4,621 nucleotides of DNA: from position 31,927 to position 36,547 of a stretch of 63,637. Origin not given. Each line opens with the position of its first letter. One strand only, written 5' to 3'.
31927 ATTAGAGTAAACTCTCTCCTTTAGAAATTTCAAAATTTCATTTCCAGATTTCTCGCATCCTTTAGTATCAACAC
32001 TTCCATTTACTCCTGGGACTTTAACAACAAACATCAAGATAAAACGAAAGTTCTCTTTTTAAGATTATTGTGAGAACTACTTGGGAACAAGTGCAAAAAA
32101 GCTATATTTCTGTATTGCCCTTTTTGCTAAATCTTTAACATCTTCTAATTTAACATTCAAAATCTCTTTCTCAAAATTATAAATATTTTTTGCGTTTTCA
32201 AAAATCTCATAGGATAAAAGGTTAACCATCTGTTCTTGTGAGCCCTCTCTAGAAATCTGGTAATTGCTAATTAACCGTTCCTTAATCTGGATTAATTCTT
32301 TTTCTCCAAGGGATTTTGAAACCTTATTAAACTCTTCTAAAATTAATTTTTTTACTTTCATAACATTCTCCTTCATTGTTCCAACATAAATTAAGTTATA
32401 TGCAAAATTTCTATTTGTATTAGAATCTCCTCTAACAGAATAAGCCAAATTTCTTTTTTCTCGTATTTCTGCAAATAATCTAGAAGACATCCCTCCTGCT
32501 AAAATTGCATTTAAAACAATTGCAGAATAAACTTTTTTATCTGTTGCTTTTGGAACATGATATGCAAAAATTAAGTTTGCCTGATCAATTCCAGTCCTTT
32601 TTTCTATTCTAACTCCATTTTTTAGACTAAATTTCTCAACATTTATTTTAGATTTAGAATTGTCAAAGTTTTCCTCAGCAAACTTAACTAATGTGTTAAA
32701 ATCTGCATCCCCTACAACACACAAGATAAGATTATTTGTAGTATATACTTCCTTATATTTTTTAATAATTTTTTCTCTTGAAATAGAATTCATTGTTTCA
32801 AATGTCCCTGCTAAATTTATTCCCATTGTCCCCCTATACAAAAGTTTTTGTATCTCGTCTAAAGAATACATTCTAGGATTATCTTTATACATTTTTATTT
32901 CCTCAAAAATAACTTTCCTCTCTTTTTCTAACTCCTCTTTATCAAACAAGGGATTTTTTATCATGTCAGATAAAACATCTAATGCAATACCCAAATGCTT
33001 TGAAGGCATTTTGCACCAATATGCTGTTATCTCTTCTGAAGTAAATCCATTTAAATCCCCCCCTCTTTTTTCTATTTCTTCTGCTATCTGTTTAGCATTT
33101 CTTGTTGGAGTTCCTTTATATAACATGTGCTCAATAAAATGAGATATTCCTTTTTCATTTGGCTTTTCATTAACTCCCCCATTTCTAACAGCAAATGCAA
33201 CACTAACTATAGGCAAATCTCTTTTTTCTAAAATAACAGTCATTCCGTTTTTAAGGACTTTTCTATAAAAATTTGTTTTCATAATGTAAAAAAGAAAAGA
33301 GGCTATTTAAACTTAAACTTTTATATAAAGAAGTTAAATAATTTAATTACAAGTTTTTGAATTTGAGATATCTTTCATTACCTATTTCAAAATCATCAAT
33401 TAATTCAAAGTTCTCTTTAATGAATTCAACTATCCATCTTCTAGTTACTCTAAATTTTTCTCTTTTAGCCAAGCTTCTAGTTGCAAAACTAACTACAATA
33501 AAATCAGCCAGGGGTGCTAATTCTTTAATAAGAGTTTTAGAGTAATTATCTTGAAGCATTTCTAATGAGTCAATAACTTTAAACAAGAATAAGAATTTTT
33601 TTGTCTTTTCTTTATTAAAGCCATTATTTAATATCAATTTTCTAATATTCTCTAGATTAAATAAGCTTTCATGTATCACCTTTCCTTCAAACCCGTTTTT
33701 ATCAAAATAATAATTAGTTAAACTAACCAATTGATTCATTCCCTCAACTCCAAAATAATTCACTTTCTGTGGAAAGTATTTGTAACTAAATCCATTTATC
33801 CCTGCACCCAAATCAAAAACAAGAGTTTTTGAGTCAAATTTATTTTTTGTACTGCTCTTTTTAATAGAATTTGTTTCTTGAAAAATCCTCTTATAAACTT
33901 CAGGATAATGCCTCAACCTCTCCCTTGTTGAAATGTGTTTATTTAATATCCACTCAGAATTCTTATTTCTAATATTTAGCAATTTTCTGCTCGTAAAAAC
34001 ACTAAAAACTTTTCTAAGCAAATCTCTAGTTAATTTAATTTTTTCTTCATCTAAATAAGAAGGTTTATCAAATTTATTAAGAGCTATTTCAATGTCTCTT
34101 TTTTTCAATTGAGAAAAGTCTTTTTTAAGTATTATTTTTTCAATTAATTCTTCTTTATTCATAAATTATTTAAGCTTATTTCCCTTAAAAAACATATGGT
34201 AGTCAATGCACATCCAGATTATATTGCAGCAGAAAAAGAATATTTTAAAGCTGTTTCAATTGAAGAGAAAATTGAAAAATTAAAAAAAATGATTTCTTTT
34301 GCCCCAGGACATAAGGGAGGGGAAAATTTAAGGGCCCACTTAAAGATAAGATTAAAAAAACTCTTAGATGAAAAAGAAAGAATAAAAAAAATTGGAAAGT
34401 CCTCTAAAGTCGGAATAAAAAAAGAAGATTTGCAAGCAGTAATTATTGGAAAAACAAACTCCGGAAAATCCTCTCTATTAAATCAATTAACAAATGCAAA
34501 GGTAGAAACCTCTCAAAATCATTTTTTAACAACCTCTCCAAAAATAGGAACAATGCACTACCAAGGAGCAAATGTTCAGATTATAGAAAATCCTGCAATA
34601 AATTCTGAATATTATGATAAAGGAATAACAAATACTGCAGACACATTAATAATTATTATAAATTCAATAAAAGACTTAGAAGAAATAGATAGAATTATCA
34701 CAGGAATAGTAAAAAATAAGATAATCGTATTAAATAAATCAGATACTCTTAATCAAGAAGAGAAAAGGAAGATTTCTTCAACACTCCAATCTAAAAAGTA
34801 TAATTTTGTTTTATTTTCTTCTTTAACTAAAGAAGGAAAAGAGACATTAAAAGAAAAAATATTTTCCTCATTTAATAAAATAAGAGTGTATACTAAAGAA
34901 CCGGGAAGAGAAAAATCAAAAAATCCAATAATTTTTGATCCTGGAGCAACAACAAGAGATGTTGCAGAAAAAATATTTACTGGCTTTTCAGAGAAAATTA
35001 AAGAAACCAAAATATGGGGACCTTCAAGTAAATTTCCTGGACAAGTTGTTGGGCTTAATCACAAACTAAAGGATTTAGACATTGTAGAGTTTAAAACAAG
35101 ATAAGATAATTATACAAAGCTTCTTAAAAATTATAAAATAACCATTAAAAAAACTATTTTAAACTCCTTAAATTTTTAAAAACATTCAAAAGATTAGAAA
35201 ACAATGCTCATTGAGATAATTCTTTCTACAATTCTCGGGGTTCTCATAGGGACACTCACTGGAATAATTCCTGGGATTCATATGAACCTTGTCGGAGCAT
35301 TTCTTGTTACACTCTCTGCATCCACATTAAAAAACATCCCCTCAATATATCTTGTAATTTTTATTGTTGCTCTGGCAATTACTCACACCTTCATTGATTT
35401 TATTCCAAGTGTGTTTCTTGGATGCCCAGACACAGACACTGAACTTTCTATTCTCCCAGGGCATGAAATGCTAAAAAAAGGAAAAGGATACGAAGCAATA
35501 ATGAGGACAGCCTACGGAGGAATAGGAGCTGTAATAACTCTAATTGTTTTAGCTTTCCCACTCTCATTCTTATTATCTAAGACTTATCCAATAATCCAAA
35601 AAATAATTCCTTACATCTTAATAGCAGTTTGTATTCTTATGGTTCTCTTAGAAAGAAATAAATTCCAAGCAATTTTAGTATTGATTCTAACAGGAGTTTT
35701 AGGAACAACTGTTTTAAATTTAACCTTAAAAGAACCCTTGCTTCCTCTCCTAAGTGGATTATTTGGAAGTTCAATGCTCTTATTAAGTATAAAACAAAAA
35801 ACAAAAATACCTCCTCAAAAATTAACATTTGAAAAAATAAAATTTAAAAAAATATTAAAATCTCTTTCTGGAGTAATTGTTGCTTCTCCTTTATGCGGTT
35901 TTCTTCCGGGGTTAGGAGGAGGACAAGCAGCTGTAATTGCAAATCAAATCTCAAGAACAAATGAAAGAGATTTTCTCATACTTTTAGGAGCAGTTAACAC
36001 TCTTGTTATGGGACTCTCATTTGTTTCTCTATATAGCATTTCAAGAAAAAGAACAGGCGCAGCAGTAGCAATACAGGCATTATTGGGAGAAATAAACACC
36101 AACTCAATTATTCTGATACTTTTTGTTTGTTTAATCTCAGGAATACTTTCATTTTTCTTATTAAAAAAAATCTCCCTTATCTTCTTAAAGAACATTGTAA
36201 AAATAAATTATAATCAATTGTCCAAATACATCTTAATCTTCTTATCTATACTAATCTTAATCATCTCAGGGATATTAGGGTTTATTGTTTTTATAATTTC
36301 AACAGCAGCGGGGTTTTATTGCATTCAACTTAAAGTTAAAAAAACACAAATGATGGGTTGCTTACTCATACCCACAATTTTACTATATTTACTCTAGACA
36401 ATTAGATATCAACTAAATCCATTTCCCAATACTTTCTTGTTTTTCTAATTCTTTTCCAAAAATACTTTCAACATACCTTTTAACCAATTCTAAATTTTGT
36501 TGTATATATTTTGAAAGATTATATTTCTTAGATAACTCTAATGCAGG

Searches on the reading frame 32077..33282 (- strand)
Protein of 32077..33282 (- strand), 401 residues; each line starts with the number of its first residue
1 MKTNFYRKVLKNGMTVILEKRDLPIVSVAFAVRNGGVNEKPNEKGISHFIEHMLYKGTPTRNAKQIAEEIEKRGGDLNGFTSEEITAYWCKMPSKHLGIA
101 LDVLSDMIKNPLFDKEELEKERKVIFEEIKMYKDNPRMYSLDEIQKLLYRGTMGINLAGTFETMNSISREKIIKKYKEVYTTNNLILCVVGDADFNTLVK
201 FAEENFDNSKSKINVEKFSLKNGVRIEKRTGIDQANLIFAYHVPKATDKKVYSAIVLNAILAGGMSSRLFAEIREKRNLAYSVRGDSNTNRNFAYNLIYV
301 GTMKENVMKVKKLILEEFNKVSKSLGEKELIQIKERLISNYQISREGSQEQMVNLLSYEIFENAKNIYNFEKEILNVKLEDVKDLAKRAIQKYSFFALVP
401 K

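Call 62: search_protein_families(library=pfam, proteins=[window:32077-33282:-], max_evalue=0.0001)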
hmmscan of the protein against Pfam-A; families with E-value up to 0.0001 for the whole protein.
window:32077-33282:- (401 aa): 2 families
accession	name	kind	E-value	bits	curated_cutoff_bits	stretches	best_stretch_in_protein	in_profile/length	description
PF00675.25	Peptidase_M16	-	2.4e-34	118.8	22.3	1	16-158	2-146/149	Insulinase (Peptidase family M16)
PF05193.26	Peptidase_M16_C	-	7.8e-32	111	23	1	166-337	1-181/181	Peptidase M16 inactive domain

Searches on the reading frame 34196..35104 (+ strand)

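Call 62: search_protein_families(library=pfam, proteins=[window:34196-35104:+], max_evalue=0.0001)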
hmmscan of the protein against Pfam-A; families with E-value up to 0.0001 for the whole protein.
window:34196-35104:+ (302 aa): 4 families
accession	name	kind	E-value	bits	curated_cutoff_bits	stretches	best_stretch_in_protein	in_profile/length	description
PF01926.29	MMR_HSR1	-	6.7e-15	55.6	21.9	1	81-181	2-113/113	50S ribosome-binding GTPase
PF02824.27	TGS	-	8e-10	39.1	22.2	1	229-301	1-60/60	TGS domain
PF03193.22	RsgA_GTPase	-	2.9e-08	34.2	30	1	145-224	20-106/174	RsgA GTPase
PF02421.24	FeoB_N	-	1.3e-07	31.7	27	1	81-222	3-156/156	Ferrous iron transport protein B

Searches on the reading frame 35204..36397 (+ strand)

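Call 21: search_protein_families(library=pfam, proteins=[window:35204-36397:+], max_evalue=0.01)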
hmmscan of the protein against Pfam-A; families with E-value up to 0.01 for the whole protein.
window:35204-36397:+ (397 aa): 1 family
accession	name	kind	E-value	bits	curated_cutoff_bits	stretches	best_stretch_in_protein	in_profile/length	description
PF01970.21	TctA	-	4.8e-50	170.8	28.9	1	6-384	1-422/423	Tripartite tricarboxylate transporter TctA family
